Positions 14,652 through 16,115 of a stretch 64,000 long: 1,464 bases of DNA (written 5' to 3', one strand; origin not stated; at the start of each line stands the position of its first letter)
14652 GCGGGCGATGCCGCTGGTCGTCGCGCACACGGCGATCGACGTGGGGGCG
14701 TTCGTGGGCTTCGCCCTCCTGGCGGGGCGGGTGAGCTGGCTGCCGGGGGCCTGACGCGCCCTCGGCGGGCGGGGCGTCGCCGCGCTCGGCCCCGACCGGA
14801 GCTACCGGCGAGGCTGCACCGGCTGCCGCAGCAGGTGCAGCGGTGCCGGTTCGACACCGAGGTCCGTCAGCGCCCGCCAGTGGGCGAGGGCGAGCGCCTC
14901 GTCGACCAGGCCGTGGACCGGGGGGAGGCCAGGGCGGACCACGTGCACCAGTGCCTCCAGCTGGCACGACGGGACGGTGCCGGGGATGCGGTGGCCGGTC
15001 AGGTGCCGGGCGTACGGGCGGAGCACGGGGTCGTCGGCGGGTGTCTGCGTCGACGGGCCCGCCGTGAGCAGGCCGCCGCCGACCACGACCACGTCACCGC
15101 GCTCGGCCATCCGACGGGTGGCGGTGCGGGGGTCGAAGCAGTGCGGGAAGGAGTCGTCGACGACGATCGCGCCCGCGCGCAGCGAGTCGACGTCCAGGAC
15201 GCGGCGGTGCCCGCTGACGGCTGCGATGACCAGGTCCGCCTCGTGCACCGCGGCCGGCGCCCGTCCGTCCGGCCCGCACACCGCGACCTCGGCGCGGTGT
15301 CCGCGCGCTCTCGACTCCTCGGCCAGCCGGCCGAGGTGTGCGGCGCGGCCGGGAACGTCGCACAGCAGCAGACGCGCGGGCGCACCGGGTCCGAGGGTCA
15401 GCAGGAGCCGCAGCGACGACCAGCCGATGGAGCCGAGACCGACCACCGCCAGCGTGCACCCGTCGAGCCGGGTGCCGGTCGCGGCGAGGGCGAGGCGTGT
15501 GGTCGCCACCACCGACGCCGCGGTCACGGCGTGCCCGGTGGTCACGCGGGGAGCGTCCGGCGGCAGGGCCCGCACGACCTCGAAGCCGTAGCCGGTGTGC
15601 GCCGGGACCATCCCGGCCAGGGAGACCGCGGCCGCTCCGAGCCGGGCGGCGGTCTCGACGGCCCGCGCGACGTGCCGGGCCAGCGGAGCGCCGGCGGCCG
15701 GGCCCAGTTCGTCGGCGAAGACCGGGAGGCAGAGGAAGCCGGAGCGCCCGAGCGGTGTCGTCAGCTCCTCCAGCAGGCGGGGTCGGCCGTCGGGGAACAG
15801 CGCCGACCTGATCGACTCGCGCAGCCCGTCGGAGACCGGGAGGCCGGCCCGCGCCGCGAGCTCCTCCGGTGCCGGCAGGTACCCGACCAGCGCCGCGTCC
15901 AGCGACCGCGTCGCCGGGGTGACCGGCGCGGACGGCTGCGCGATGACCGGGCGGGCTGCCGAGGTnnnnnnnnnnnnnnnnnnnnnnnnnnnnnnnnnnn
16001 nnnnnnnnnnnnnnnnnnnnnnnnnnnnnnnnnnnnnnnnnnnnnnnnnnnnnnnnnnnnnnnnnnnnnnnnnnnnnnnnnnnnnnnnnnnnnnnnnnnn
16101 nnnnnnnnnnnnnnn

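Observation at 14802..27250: Minimal two-gene biosynthetic locus: Sfp-type PPTase start-coupled to a single 3,937-aa FAAL-PKS-NRPS megasynthase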

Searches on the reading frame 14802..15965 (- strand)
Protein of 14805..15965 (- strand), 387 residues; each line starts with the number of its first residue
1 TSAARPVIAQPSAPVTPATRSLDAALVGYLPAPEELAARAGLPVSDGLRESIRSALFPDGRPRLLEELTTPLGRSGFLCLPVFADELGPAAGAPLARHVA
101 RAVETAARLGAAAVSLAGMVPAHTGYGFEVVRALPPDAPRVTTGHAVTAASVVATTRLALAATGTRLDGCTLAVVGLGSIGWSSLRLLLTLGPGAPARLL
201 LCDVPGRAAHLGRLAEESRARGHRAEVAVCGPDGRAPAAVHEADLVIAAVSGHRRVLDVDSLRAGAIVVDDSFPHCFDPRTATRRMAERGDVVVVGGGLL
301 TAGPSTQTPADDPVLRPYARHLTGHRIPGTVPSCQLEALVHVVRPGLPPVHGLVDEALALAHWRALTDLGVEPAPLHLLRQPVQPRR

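Call 8: search_solved_structures(query=window:14805-15965:-, max_evalue=10, show_alignments=3)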
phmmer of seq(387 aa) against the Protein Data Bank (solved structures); distinct sequences matched with E-value up to 10: 5.
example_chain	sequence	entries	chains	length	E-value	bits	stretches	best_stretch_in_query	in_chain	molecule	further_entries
9e4x_A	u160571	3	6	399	1.1e-34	123.9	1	70-378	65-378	Amino acid adenylation domain protein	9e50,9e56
9e4s_A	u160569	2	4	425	1.3e-34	123.6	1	70-378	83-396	Amino acid adenylation domain protein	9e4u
3d4o_A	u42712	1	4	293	0.0099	18.7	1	154-265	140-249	Dipicolinate synthase subunit A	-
1ww8_A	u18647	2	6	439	0.28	13.9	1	140-193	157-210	malate oxidoreductase | 439aa long hypothetical malate oxidoreductase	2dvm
8owm_A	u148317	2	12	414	0.51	13.1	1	125-195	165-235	Glutamate dehydrogenase 2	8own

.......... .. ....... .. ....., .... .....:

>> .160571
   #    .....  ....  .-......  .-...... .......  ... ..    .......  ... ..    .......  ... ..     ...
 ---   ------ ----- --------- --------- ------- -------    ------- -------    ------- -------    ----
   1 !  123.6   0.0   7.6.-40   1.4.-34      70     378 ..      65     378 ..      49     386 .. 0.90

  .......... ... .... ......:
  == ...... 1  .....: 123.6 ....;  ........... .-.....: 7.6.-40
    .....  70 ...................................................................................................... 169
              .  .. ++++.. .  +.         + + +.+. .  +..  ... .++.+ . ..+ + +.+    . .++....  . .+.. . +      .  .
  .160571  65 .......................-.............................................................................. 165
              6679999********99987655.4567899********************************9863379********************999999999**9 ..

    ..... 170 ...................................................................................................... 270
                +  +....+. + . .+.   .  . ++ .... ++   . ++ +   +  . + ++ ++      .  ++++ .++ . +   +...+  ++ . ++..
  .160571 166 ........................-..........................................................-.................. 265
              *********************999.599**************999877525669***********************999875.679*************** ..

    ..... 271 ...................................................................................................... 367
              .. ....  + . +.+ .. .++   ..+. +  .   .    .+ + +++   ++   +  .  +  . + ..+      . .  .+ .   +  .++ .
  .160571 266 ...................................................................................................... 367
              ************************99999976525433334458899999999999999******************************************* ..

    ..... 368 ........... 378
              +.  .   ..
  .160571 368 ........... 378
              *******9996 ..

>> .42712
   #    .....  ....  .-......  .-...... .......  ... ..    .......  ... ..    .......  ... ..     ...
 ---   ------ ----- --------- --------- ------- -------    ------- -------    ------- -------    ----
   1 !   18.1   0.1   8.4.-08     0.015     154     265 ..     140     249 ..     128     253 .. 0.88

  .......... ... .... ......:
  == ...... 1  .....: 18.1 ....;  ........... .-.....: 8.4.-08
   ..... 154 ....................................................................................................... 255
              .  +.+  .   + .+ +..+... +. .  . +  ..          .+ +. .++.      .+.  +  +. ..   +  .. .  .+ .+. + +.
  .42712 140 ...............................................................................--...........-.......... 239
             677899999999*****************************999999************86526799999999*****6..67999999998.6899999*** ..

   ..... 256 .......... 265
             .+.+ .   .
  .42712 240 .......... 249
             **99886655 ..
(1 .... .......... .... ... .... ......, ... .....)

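Call 9: search_protein_families(library=ncbifam, proteins=[window:14805-15965:-], max_evalue=1)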
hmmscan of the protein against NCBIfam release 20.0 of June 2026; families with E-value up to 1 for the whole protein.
seq(387 aa): 10 families
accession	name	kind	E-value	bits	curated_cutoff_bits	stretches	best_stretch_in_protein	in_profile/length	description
NF053554.1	prodigi_MAP_PigE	equivalog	1.2e-10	40.4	850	1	80-307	68-277/837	prodigiosin MAP biosynthesis aminotransferase PigE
TIGR03944.1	dehyd_SbnB_fam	equivalog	0.00046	19.3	326.9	1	148-270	115-227/327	2,3-diaminopropionate biosynthesis protein SbnB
NF010790.0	PRK14194.1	equivalog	0.0047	16.2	508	1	236-271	196-230/301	bifunctional methylenetetrahydrofolate dehydrogenase/methenyltetrahydrofolate cyclohydrolase FolD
NF010786.0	PRK14189.1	subfamily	0.0068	15.5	421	1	225-270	183-228/285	bifunctional methylenetetrahydrofolate dehydrogenase/methenyltetrahydrofolate cyclohydrolase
TIGR04058.1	AcACP_reductase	equivalog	0.015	14.6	449.7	1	129-299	115-267/339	long-chain acyl-[acyl-carrier-protein] reductase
NF010781.0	PRK14184.1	equivalog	0.027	13.6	438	1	223-270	184-231/286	bifunctional 5,10-methylene-tetrahydrofolate dehydrogenase/ 5,10-methylene-tetrahydrofolate cyclohydrolase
NF010785.0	PRK14188.1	subfamily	0.066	12.2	396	1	237-277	197-236/297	bifunctional methylenetetrahydrofolate dehydrogenase/methenyltetrahydrofolate cyclohydrolase FolD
NF010788.0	PRK14192.1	equivalog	0.069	12.3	475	1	224-273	183-232/283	bifunctional methylenetetrahydrofolate dehydrogenase/methenyltetrahydrofolate cyclohydrolase FolD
NF010789.1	PRK14193.1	equivalog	0.075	12.2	401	1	221-272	180-231/281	bifunctional methylenetetrahydrofolate dehydrogenase/methenyltetrahydrofolate cyclohydrolase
NF041398.1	GluDhGdhB_Halo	equivalog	0.077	11.9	620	1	148-193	186-231/410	glutamate dehydrogenase GdhB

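Call 57: search_protein_representatives(protein=window:14802-15875:-)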
Query: 357 residues. Proteins with E-value up to 0.001 (for the whole library): 861; up to 1e-10: 595; up to 1e-30: 291. The best 150 are listed.
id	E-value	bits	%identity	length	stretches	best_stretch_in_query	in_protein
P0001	8.9e-140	482.6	68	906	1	1-353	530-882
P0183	1.6e-95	337.0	58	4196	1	1-351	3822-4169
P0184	3.7e-92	326.0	56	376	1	1-352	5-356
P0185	1.7e-90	320.5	57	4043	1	1-355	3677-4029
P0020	1.5e-88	314.1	52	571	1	1-352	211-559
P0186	1.8e-86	307.3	56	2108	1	1-355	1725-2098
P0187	3.4e-86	306.4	50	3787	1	1-352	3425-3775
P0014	2.2e-85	303.7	55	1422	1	1-355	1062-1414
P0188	1.4e-84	301.1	55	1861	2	1-354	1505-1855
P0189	3.2e-84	299.9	60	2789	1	1-353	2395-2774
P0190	5.9e-78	279.3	56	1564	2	105-351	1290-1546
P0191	1.8e-75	271.1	56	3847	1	2-351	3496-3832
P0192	1.3e-72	261.7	54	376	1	8-352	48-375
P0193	1.6e-72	261.4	51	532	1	6-348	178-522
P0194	7.9e-72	259.1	53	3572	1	19-354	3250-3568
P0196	1.8e-71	258.0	44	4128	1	2-348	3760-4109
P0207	7.8e-61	223.0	40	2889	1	20-348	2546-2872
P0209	1.9e-60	221.7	42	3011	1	10-348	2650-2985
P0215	2.5e-54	201.6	43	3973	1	1-353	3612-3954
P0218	5.7e-54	200.4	41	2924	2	3-348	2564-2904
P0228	3.2e-49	184.8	38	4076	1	11-353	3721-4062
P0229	9.2e-49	183.3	36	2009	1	37-355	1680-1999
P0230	1.4e-48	182.6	39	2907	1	22-348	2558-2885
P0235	2.3e-46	175.3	39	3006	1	20-349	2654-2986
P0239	3.5e-45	171.5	40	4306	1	18-353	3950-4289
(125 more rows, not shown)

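Call 62: list_cluster_members(proteins=[P0215, P0228, P0230, P0235, P0207, P0209, P0218, P0196, P0229, P0239])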
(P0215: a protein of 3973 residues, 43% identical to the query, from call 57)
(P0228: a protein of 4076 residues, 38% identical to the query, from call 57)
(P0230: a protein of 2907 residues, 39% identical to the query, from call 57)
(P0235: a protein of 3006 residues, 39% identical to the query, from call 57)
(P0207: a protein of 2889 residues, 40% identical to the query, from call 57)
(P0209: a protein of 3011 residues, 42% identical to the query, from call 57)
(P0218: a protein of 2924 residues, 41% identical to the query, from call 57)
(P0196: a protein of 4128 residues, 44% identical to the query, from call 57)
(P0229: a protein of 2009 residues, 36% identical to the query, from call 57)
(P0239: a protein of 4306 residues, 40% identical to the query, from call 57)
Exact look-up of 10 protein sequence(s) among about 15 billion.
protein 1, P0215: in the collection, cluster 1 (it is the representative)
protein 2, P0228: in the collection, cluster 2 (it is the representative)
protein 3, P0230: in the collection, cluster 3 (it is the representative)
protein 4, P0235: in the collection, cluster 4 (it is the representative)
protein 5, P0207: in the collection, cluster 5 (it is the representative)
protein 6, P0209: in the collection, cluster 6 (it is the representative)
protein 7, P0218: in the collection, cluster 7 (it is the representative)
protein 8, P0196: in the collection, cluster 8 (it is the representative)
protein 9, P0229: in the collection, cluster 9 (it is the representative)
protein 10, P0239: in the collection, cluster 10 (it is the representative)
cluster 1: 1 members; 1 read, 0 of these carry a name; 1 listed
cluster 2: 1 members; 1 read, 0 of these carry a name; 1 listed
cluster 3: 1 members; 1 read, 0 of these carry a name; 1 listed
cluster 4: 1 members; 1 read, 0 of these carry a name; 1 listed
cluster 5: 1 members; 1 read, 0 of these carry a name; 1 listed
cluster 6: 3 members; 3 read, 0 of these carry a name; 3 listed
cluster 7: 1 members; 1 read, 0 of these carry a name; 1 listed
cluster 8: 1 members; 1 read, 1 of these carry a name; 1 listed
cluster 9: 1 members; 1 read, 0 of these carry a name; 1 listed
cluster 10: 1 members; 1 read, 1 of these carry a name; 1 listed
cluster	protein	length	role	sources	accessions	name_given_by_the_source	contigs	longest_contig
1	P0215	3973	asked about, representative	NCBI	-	-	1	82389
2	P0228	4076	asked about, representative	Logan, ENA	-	-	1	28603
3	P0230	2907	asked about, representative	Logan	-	-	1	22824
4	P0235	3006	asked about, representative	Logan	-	-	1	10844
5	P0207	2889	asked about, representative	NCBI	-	-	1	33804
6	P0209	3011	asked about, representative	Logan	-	-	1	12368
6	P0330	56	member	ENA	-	-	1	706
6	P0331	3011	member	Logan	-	-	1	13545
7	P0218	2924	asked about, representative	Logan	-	-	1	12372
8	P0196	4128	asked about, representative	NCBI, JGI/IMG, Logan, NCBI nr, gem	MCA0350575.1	MAG: amino acid adenylation domain-containing protein [Chloroflexi bacterium] | amino acid adenylation domain-containing protein [Chloroflexota bacterium]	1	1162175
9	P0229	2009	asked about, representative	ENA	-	-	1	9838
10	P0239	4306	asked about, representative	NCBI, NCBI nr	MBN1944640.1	MAG: amino acid adenylation domain-containing protein [Bradymonadales bacterium] | amino acid adenylation domain-containing protein [Bradymonadales bacterium]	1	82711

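Call 63: find_encoding_contigs(protein=P0207, flank=10000, max_places=1)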
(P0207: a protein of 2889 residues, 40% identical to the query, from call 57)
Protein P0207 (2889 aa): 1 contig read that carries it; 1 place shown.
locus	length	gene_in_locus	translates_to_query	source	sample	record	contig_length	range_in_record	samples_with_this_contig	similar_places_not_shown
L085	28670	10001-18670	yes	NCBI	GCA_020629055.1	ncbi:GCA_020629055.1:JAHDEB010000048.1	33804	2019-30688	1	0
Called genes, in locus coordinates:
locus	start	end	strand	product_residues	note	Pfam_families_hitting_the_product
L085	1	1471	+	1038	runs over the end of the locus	PF13374:TPR_10 (faint), PF03704:BTAD, PF00515:TPR_1 (faint), PF07719:TPR_2 (faint), PF10602:RPN7 (faint), PF00931:NB-ARC (weak), PF13191:AAA_16 (weak), PF13424:TPR_12, +5 more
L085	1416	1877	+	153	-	PF12867:DinB_2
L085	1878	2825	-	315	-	PF19300:BPD_transp_1_N, PF00528:BPD_transp_1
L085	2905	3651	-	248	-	PF05175:MTS (weak), PF13489:Methyltransf_23, PF06325:PrmA (weak), PF13847:Methyltransf_31, PF08241:Methyltransf_11, PF08242:Methyltransf_12, PF13649:Methyltransf_25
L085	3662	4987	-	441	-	PF10509:GalKase_gal_bdg (weak), PF00288:GHMP_kinases_N, PF08544:GHMP_kinases_C (weak)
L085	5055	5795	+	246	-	PF04264:YceI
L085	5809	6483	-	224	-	PF00174:Oxidored_molyb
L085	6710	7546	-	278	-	PF12146:Hydrolase_4, PF00561:Abhydrolase_1, PF12697:Abhydrolase_6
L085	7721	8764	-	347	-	PF01087:GalP_UDP_transf, PF02744:GalP_UDP_tr_C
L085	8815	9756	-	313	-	PF00892:EamA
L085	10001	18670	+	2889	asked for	PF00109:ketoacyl-synt, PF02801:Ketoacyl-synt_C, PF16197:KAsynt_C_assoc, PF00106:adh_short, PF08659:KR, PF13561:adh_short_C2, PF00550:PP-binding, PF00668:Condensation, +4 more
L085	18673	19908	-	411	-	PF05977:MFS_3, PF07690:MFS_1, PF13347:MFS_2, PF07690:MFS_1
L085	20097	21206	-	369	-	PF01571:GCV_T, PF08669:GCV_T_C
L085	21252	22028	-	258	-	PF09339:HTH_IclR, PF01614:IclR_C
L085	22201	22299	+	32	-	-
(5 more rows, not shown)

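Call 64: find_encoding_contigs(protein=P0230, flank=10000, max_places=1)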
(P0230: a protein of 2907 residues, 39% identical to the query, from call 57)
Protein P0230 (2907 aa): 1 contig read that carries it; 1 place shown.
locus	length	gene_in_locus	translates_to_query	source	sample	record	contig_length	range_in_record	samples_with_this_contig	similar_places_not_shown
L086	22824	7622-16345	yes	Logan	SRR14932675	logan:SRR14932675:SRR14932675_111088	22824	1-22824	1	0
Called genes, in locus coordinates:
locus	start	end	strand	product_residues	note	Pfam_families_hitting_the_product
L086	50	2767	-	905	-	PF13620:CarboxypepD_reg, PF13715:CarbopepD_reg_2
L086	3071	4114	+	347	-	PF19580:Exo_endo_phos_3, PF03372:Exo_endo_phos (weak)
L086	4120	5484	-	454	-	PF18962:Por_Secre_tail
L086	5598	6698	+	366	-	-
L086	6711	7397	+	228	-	PF00849:PseudoU_synth_2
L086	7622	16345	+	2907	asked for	PF00109:ketoacyl-synt, PF02801:Ketoacyl-synt_C, PF16197:KAsynt_C_assoc, PF08659:KR, PF00550:PP-binding, PF00668:Condensation, PF00501:AMP-binding, PF13193:AMP-binding_C, +4 more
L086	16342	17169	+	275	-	PF00106:adh_short, PF08659:KR, PF23441:SDR (faint), PF13561:adh_short_C2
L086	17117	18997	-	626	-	PF13522:GATase_6, PF13537:GATase_7, PF00733:Asn_synthase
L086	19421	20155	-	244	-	PF00717:Peptidase_S24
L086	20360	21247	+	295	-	PF02374:ArsA_ATPase (weak), PF06564:CBP_BcsQ, PF09140:MipZ, PF10609:ParA, PF13614:AAA_31, PF00142:Fer4_NifH (weak), PF01656:CbiA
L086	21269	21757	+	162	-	-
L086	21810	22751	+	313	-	PF11335:DUF3137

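Call 77: find_encoding_contigs(protein=P0239, flank=6000, max_places=1)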
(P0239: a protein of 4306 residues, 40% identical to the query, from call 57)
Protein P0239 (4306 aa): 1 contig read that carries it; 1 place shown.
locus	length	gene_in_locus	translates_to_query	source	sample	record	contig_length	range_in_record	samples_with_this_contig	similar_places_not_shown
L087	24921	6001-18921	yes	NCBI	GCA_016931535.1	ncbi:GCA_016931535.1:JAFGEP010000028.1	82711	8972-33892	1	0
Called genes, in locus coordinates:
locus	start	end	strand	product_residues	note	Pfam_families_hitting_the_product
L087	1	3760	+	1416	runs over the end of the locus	PF13699:eCIS_core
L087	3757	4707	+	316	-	-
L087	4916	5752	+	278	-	PF00583:Acetyltransf_1, PF13673:Acetyltransf_10, PF13508:Acetyltransf_7, PF08445:FR47 (weak)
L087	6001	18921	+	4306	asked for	PF00501:AMP-binding, PF00550:PP-binding, PF00109:ketoacyl-synt, PF02801:Ketoacyl-synt_C, PF16197:KAsynt_C_assoc, PF00698:Acyl_transf_1, PF08659:KR, PF00550:PP-binding, +7 more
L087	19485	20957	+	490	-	PF13433:Peripla_BP_5 (faint), PF13458:Peripla_BP_6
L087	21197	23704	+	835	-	PF03065:Glyco_hydro_57, PF23166:Ig_N_CWD1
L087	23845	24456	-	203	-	-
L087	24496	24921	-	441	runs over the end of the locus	PF00079:Serpin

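Call 78: find_encoding_contigs(protein=P0215, flank=6000, max_places=1)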
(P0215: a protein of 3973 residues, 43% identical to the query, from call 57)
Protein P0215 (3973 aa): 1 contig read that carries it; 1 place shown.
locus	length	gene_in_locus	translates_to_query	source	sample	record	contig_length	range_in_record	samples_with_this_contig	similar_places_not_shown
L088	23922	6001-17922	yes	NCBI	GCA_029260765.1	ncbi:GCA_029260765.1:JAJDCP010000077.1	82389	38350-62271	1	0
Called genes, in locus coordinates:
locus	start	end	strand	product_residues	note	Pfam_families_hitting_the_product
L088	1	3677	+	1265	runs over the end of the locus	PF00069:Pkinase, PF07714:PK_Tyr_Ser-Thr, PF00805:Pentapeptide, PF13576:Pentapeptide_3 (faint), PF00805:Pentapeptide, PF13599:Pentapeptide_4 (weak), PF00805:Pentapeptide (weak), PF13599:Pentapeptide_4 (weak), +1 more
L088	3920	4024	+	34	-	-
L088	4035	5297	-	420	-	PF01053:Cys_Met_Meta_PP, PF00155:Aminotran_1_2 (weak)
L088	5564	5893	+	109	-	-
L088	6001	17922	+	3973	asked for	PF00501:AMP-binding, PF00550:PP-binding, PF00109:ketoacyl-synt, PF02801:Ketoacyl-synt_C, PF16197:KAsynt_C_assoc, PF00698:Acyl_transf_1, PF00106:adh_short, PF08659:KR, +6 more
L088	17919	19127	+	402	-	PF00180:Iso_dh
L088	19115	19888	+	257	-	PF00378:ECH_1, PF16113:ECH_2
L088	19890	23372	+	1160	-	PF00873:ACR_tran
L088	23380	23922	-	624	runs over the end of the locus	PF00069:Pkinase, PF07714:PK_Tyr_Ser-Thr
